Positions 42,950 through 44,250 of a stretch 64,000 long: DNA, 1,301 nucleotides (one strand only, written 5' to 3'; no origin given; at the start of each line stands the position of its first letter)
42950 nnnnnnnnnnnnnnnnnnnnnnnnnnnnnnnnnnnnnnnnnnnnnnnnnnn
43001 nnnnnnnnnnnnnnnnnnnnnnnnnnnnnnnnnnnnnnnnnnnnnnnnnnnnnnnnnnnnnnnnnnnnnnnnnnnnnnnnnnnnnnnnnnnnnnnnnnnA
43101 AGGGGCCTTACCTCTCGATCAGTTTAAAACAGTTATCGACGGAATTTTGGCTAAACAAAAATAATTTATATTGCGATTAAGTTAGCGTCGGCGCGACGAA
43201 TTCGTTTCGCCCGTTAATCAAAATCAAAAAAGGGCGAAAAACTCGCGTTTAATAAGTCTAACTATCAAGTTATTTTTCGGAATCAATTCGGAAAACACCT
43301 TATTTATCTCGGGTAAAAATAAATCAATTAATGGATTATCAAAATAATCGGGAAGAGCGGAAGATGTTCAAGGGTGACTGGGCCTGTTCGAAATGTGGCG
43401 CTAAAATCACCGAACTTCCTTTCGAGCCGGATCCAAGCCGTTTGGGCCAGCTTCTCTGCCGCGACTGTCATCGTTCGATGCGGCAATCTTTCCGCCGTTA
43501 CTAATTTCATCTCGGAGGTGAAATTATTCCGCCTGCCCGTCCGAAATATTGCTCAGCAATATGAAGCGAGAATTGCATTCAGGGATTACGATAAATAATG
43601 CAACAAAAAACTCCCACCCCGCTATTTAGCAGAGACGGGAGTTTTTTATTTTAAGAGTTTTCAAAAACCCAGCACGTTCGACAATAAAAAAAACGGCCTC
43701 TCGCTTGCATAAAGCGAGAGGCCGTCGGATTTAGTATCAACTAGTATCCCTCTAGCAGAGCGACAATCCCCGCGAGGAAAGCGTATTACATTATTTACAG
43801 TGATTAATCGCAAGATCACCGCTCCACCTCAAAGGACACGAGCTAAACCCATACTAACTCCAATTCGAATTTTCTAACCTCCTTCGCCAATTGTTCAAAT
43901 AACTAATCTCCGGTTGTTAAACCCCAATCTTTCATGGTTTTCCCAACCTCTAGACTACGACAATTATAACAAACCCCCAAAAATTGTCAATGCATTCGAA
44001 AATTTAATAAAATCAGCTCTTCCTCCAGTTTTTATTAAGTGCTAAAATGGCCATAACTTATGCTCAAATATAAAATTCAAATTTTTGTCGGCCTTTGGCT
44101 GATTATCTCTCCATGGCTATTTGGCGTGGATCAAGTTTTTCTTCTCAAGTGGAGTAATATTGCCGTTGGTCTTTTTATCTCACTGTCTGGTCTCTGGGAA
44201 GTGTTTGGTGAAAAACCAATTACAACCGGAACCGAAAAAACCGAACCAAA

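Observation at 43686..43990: Promoter-to-terminator-delimited about 270-nt non-coding transcript on the minus strand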

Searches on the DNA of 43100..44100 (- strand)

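Call 4: search_rna_families(source=window, start=43500, end=44100, threshold=evalue, max_evalue=10, show_alignments=3)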
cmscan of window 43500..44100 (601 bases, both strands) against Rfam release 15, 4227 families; matches with E-value up to 10: 16.
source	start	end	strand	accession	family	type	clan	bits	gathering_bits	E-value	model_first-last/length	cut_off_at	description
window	43594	43726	-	RF01774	rpsL_ricks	Cis-reg; leader;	-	25.7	60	1.2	1-131/131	no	Rickettsia rpsL leader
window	43683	43763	-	RF02371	PyrG_leader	Cis-reg; leader;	-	24.2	65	0.71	1-78/78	no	PyrG leader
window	43595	43666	-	RF02362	Yfr10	Gene; sRNA;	-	22.9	43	0.56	1-78/78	no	Cyanobacterial functional RNA 10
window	43686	43781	-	RF00515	PyrR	Cis-reg;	-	21.5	54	1.5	1-115/115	no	PyrR binding site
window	43602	43669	-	RF02495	ohsC_RNA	Gene; antitoxin;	-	20.1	50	1.8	1-77/77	no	Oppression of Hydrophobic ORF by sRNA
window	43605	43709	-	RF02431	SpF22_sRNA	Gene; sRNA;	-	19.5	55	0.25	1-140/140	no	Streptococcus sRNA SpF22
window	43661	43725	+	RF02844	RefA9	Gene; antisense;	-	18.8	49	3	1-64/64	no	Enterococcus sRNA A9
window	43678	43752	-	RF02454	ncr982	Gene; sRNA;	-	18.5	50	5.9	1-79/79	no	Bacillus sRNA ncr982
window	43943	44062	+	RF02393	sau-59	Gene; sRNA;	-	18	80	9.5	1-128/128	no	Staphylococcus sRNA sau-59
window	43549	43603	-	RF00610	SNORD110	Gene; snRNA; snoRNA; CD-box;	CL00076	15.9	64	3.3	1-71/71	no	Small nucleolar RNA SNORD110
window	43502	43572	+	RF01706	Gut-1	Gene; sRNA;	-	15.5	50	3.4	1-77/77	no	Gut-1 RNA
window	43606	43670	-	RF02450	ncr1175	Gene; sRNA;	-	15.1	60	5.1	1-110/110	no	Bacillus sRNA ncr1175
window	43585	43716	-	RF00015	U4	Gene; snRNA; splicing;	CL00007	13.7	46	1.2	1-138/138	no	U4 spliceosomal RNA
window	43948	44000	+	RF04188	Hovlinc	Gene; ribozyme;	-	12.9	42.3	7.3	1-170/170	no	Hovlinc ribozyme (hominin vlincRNA-located)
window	43504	43585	-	RF01506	Afu_294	Gene; snRNA; snoRNA; CD-box;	-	12.9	43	8.4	1-83/83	no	A. fumigatus snoRNA Afu_294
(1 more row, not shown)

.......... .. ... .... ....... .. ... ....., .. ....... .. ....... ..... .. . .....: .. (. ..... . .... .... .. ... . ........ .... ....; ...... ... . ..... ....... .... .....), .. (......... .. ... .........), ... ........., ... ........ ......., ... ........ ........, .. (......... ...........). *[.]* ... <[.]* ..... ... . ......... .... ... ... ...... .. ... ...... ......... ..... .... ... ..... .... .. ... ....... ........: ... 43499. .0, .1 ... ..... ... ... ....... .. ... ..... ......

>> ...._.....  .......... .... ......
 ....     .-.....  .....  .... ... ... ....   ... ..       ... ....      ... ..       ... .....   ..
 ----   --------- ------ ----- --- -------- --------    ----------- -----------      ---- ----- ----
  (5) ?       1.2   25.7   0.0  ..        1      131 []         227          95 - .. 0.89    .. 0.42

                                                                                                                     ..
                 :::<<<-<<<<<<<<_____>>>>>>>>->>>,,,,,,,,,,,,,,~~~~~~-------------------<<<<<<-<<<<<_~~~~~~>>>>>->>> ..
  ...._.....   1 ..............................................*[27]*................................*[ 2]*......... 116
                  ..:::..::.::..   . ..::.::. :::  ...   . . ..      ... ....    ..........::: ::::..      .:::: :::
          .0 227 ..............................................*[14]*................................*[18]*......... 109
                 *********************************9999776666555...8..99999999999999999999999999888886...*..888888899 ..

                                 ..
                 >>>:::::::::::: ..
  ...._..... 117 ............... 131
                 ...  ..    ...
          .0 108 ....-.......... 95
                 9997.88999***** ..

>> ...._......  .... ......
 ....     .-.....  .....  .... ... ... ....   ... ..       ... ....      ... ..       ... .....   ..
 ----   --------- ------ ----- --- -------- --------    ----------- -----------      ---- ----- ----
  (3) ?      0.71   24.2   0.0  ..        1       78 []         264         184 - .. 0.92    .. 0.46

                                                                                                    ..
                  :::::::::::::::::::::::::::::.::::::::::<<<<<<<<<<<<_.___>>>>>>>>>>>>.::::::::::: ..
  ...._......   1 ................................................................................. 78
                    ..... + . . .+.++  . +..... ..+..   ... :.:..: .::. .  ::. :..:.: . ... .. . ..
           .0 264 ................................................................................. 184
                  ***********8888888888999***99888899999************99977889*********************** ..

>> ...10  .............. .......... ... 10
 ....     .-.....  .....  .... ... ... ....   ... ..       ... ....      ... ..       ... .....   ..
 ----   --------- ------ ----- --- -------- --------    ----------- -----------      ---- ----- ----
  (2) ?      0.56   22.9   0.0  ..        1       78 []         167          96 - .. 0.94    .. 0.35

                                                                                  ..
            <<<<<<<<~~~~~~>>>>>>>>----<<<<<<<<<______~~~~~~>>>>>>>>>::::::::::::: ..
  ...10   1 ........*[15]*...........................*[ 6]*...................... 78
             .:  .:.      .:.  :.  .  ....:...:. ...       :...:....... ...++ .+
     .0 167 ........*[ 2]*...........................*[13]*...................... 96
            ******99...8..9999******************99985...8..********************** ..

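Call 11: search_rna_families(source=window, start=43100, end=43700, threshold=evalue, max_evalue=10, show_alignments=2)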
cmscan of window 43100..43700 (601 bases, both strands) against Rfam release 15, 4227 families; matches with E-value up to 10: 13.
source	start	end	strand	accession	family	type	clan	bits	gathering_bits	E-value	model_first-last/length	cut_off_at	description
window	43108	43180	-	RF02900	AaHKsRNA82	Gene; sRNA;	-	26.2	51.4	0.087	1-81/81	no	Aggregatibacter sRNA 82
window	43596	43700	-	RF00557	L10_leader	Cis-reg; leader;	-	23.8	44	0.1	59-138/138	5'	Ribosomal protein L10 leader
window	43595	43666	-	RF02362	Yfr10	Gene; sRNA;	-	22.9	43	0.56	1-78/78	no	Cyanobacterial functional RNA 10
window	43602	43669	-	RF02495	ohsC_RNA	Gene; antitoxin;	-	20.1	50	1.8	1-77/77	no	Oppression of Hydrophobic ORF by sRNA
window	43605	43700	-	RF02431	SpF22_sRNA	Gene; sRNA;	-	17.6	55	0.7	37-140/140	5'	Streptococcus sRNA SpF22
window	43549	43603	-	RF00610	SNORD110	Gene; snRNA; snoRNA; CD-box;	CL00076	15.9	64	3.3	1-71/71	no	Small nucleolar RNA SNORD110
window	43502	43572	+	RF01706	Gut-1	Gene; sRNA;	-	15.5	50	3.4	1-77/77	no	Gut-1 RNA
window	43585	43663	-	RF00015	U4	Gene; snRNA; splicing;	CL00007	15.2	46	0.49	63-138/138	no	U4 spliceosomal RNA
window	43606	43670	-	RF02450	ncr1175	Gene; sRNA;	-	15.1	60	5.1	1-110/110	no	Bacillus sRNA ncr1175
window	43123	43167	+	RF01393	isrJ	Gene; sRNA;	-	14.5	37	5.8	1-75/75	no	isrJ Hfq binding RNA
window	43456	43488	-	RF03139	S4-Bacteroidia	Cis-reg; leader;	CL00119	13.3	34.7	5.2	1-34/34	no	S4-Bacteroidia ribosomal protein leader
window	43504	43585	-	RF01506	Afu_294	Gene; snRNA; snoRNA; CD-box;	-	12.9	43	8.4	1-83/83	no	A. fumigatus snoRNA Afu_294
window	43462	43506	-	RF00002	5_8S_rRNA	Gene; rRNA;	CL00112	10.7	42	2.6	1-154/154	no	5.8S ribosomal RNA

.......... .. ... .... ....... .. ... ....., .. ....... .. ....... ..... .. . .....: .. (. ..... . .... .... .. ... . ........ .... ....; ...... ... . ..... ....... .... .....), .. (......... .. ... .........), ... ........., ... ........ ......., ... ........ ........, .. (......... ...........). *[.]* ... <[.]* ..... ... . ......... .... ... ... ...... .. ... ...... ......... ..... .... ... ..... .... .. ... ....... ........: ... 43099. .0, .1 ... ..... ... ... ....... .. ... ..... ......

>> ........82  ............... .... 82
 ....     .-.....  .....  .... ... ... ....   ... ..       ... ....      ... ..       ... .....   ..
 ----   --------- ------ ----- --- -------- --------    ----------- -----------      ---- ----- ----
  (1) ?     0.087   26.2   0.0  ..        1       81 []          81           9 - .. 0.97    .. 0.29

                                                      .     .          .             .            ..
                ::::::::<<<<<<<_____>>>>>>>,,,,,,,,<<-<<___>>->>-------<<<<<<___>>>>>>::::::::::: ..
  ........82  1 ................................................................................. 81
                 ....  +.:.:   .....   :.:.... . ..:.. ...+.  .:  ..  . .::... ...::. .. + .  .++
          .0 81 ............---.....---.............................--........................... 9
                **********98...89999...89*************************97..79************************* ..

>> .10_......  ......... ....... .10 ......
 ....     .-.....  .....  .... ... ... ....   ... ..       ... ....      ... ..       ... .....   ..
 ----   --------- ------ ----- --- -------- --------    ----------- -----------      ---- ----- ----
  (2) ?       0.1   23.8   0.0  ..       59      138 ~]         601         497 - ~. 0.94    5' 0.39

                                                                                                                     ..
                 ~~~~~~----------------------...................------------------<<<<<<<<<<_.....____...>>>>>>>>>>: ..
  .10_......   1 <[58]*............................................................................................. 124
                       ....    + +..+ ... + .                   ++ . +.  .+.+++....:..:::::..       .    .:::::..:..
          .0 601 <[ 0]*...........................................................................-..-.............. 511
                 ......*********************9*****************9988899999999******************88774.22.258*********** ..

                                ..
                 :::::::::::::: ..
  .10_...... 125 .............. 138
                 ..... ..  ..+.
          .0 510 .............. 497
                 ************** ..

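Call 40: build_rna_model(alignment_id=A2)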
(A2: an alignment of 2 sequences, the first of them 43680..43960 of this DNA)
Model R1 built from alignment A2 (2 sequences, 290 columns); structure: RNAalifold consensus.
model positions 290; base pairs 86; branch points 3; effective number of sequences 0.82; information 0.59 bits per position. Calibrated on 0.2 Mb of random sequence (short: E-values are rough).
structure used (alignment columns):
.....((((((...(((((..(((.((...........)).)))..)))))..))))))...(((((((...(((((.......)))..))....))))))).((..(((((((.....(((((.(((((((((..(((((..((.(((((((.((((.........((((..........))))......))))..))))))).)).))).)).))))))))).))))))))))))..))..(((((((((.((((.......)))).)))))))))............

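Call 42: search_with_rna_model(model_id=R1, sources=[window, L004, L005, L006, L007, L008, L009, L010, L011, L012, L013, L014, L015, L016, L017, L018, L019, L020, L021, L022, L023, L024, L025, L026, L027, L028, L029, L030, L031, L032, L033, L034, L035, L036, L037, L038, L039, L040, L041, L042, L043, L044, L045, L046, L047, L048, L049, L050, L051, L052, L053, L054, L055, L056, L057, L058, L059, L060, L061, L062, L063, L064, L065, L066, L067, L068, L069, L070, L071, L072, L073, L074, L075, L076, L077, L078, L079, L080, L081, L082, L083, L084, L085, L088], max_evalue=10)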
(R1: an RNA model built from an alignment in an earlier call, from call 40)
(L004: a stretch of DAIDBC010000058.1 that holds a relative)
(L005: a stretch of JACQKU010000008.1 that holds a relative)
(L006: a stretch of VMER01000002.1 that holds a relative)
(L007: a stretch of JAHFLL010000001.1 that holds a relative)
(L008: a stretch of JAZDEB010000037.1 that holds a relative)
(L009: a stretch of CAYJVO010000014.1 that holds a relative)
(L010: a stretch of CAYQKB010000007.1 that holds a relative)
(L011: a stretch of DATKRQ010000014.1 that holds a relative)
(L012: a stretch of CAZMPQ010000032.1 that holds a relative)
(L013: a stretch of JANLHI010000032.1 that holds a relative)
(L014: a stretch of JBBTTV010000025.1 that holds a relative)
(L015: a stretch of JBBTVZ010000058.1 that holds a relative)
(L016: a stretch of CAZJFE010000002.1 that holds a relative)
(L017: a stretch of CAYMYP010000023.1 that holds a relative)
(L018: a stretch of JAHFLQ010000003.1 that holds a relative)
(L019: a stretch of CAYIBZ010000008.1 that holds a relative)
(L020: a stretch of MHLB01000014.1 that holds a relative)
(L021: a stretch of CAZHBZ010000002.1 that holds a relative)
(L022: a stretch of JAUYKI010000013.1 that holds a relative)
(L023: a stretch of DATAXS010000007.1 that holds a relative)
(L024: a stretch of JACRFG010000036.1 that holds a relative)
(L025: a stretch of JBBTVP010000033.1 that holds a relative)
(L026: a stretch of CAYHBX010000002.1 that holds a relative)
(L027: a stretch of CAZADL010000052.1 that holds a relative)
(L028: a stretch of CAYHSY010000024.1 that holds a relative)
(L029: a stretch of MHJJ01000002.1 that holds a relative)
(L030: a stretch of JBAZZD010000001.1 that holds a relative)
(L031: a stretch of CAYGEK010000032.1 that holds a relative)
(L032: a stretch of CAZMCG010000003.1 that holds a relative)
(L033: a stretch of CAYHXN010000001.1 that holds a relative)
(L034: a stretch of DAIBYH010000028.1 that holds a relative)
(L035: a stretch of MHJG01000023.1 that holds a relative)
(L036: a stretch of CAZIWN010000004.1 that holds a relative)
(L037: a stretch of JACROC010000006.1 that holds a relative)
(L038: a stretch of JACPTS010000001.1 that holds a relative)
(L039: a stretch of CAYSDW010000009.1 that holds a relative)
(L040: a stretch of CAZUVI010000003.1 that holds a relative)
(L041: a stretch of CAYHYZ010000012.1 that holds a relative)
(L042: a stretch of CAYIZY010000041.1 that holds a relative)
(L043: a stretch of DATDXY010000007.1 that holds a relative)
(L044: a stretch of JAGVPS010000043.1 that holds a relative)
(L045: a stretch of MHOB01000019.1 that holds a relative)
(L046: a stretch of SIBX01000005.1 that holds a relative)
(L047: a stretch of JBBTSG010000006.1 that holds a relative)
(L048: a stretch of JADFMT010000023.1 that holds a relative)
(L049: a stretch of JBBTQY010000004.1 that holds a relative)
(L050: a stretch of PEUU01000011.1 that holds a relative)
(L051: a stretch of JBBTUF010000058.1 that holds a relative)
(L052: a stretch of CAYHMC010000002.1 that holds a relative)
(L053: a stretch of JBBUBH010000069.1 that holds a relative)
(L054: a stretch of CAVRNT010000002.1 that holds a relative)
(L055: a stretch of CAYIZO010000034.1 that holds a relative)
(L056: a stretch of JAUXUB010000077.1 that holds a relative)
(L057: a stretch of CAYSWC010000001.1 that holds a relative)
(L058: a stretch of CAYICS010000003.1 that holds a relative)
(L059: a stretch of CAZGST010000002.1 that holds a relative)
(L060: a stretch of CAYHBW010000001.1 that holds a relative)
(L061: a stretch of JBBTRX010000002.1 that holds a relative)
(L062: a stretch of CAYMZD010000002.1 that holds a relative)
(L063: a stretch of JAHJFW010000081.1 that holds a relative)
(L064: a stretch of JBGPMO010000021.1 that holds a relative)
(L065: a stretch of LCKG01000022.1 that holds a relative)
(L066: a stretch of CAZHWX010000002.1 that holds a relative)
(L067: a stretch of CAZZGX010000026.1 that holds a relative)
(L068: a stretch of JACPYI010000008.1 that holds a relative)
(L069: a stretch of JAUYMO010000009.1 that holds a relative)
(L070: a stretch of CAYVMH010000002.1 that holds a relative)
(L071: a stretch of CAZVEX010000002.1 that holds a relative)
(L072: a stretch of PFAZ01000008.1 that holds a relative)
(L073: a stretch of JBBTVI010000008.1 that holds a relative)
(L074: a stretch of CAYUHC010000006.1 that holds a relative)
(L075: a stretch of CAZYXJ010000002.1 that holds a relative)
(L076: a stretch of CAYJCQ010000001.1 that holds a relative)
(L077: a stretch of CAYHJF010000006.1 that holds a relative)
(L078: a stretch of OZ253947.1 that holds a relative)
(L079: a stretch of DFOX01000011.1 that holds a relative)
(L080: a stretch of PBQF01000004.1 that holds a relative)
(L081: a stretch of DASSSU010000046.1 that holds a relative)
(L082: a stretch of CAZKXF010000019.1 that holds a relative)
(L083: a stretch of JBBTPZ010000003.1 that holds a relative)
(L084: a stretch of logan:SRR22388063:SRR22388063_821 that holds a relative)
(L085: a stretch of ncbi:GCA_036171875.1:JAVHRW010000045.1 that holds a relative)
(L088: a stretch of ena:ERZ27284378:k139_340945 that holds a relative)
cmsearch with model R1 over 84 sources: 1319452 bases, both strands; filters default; matches with E-value up to 10: 5.
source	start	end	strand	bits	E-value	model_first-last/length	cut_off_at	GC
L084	5359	5645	-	340.6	1.3e-91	1-290/290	no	0.42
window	43680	43962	-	328.8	2.3e-88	1-290/290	no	0.43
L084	5268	5416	+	26.4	0.00013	1-290/290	no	0.43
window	43693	43725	+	24.5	0.00043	245-277/290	no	0.61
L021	90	196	+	10.3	3.9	1-290/290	no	0.42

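Call 55: search_dna_similar(query=window:43660-44059:-, collection=phages, mode=distant, max_evalue=1, max_rows=10)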
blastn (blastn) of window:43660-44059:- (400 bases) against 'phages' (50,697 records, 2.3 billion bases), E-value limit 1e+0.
No match.
